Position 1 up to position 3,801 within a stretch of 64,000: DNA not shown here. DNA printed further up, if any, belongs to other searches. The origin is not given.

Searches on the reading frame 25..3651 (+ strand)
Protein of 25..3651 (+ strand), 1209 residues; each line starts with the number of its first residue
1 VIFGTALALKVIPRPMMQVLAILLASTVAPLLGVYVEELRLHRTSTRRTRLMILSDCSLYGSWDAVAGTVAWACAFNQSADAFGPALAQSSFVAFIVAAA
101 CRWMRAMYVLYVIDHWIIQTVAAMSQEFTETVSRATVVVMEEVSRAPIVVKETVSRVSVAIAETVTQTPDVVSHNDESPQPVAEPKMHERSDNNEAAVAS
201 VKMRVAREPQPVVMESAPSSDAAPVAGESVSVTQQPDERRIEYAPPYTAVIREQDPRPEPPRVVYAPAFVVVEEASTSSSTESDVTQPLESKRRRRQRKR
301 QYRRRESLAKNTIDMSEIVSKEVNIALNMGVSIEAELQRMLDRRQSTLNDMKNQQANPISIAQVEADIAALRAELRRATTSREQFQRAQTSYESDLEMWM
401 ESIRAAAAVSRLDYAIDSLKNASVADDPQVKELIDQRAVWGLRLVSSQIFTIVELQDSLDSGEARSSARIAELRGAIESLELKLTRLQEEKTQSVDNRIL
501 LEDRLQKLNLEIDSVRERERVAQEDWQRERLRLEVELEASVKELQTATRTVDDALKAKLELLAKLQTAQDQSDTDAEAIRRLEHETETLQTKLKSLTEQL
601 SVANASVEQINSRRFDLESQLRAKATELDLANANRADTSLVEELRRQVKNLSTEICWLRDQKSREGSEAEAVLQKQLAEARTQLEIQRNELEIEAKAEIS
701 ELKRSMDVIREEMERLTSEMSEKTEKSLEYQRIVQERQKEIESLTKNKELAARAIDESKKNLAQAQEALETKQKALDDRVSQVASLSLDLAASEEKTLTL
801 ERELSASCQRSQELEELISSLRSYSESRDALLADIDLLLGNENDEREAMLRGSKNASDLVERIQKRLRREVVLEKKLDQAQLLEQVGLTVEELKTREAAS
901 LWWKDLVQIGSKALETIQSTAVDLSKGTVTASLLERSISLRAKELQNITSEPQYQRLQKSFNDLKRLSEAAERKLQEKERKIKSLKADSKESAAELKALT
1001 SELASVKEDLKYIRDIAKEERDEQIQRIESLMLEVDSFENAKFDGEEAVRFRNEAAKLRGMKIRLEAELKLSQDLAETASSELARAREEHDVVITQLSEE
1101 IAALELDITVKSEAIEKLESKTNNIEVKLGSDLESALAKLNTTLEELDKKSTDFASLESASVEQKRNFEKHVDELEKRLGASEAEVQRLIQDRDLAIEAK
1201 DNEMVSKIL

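Call 12: search_protein_families(library=pfam, proteins=[window:25-3651:+], max_evalue=0.01)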
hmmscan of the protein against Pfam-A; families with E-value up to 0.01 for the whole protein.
window:25-3651:+ (1209 aa): 1 family
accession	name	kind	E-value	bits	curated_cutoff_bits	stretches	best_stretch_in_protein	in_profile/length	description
PF25764.1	KIF21A_4th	-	0.0075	16.4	33.1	1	1077-1191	6-118/183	KIF21A-like domain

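Call 29: find_homologous_proteins(query=window:70-3651:+, max_evalue=1e-10)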
Query window:70-3651:+ (1194 aa): 5 proteins with E <= 1e-10 among 8000 candidates.
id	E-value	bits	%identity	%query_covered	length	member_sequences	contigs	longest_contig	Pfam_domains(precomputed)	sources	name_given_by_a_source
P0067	0.0e+0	2406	100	100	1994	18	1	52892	PF00686.26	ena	-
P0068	0.0e+0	2134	90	100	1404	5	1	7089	-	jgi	-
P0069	2.8e-196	673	48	70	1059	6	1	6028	-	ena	-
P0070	3.8e-191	656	42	82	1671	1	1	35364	-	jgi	jgi:chromosome segregation ATPase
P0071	2.1e-188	647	46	74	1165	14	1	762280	-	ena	-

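Call 32: find_encoding_contigs(protein=P0071, flank=10000, max_places=3)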
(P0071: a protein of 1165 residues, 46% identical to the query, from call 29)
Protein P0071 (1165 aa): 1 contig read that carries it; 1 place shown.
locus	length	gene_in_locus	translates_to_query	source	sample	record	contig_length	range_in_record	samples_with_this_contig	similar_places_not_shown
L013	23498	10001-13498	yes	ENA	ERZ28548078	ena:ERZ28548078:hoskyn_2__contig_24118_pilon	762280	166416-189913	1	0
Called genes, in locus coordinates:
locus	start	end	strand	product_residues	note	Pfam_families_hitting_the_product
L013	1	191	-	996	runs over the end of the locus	-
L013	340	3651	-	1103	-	PF08389:Xpo1, PF19282:Exportin-T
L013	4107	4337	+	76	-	-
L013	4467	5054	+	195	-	PF03208:PRA1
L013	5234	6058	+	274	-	PF00571:CBS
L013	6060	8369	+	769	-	-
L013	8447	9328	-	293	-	PF12706:Lactamase_B_2 (faint)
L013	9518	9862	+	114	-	-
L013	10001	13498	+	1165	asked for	-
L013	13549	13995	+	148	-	-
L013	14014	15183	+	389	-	-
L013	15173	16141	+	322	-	-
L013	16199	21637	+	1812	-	-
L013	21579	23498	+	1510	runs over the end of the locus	-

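Call 58: list_cluster_members(proteins=[P0067, P0002, P0072, P0073, P0068])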
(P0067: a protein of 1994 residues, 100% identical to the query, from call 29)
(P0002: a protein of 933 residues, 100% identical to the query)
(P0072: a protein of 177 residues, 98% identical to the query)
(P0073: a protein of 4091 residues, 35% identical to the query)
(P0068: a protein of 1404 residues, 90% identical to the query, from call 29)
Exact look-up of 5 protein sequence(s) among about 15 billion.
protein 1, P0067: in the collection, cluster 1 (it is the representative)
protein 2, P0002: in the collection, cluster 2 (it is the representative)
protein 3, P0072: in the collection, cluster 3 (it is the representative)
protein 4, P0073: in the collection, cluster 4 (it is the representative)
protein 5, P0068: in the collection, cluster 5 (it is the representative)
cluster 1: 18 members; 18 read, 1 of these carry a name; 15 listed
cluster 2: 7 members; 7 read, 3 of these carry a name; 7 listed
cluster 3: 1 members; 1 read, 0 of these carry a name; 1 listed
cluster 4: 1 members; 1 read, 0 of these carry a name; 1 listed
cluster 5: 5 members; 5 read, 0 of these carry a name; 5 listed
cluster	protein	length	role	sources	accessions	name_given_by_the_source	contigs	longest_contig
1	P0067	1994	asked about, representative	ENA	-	-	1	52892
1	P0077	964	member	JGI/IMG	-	hypothetical protein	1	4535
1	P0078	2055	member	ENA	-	-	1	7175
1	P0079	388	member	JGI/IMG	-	-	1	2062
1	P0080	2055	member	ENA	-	-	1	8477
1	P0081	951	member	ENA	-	-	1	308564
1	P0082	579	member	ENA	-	-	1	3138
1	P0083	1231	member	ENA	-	-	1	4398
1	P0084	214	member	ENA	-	-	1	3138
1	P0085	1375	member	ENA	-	-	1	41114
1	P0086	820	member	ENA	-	-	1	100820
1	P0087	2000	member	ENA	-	-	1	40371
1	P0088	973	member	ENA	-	-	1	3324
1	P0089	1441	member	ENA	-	-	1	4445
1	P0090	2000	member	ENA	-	-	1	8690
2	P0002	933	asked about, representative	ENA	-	-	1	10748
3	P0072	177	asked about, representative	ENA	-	-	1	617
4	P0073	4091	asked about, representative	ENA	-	-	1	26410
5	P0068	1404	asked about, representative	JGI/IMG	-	-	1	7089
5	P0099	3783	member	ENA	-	-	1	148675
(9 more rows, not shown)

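Call 60: find_encoding_contigs(protein=P0099, flank=10000, max_places=3)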
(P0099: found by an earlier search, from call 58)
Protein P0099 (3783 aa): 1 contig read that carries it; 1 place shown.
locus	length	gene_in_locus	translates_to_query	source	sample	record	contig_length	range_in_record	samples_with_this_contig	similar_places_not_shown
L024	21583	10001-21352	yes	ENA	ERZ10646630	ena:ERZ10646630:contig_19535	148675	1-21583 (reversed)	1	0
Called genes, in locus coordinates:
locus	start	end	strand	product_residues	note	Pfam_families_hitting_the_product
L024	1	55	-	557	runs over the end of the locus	-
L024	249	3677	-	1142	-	PF08389:Xpo1, PF19282:Exportin-T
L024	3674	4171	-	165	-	-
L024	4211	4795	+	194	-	PF03208:PRA1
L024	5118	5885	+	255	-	PF00571:CBS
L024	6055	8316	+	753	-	PF08144:CPL (faint), PF22493:PUF_NOP9 (faint), PF00806:PUF (faint)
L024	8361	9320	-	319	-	PF12706:Lactamase_B_2 (faint)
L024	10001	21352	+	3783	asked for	PF07239:OpcA (faint)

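Call 62: find_encoding_contigs(protein=P0081, flank=10000, max_places=3)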
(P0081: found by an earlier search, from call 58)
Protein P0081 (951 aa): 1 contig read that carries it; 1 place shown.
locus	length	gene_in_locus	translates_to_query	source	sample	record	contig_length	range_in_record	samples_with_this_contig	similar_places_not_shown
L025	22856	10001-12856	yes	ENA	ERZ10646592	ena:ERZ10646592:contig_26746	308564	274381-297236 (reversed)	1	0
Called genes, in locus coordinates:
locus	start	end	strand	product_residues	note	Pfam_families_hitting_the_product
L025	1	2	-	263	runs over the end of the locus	-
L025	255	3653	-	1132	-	PF08389:Xpo1, PF19282:Exportin-T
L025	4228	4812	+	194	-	PF03208:PRA1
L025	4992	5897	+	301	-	PF00571:CBS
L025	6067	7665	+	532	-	PF22493:PUF_NOP9 (faint), PF00806:PUF (faint), PF08144:CPL (faint)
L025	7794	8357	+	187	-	-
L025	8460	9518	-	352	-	PF12706:Lactamase_B_2 (weak)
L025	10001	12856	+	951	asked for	-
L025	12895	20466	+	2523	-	-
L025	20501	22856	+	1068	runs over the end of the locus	PF21007:FBF1 (faint), PF27583:BEGAIN_coil (faint), PF07239:OpcA (faint), PF00686:CBM_20 (weak)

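Call 63: find_encoding_contigs(protein=P0085, flank=10000, max_places=3)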
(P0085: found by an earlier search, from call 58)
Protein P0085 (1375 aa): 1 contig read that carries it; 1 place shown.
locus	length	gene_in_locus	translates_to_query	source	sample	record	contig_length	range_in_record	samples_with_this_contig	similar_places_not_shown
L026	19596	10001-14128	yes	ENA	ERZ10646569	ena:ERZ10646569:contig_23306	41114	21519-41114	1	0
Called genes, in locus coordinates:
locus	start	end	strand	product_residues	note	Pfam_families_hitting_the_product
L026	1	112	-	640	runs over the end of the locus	-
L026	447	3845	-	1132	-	PF08389:Xpo1, PF19282:Exportin-T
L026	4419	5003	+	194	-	PF03208:PRA1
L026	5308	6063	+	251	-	PF00571:CBS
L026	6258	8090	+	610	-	PF00806:PUF (faint), PF08144:CPL (faint), PF22493:PUF_NOP9 (faint)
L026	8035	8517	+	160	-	-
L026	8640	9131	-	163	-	-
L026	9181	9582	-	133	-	-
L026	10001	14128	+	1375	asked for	-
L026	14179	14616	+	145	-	-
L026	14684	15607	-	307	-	-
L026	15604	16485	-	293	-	PF20030:bpMoxR (weak), PF07726:AAA_3, PF07728:AAA_5, PF17863:AAA_lid_2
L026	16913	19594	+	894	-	?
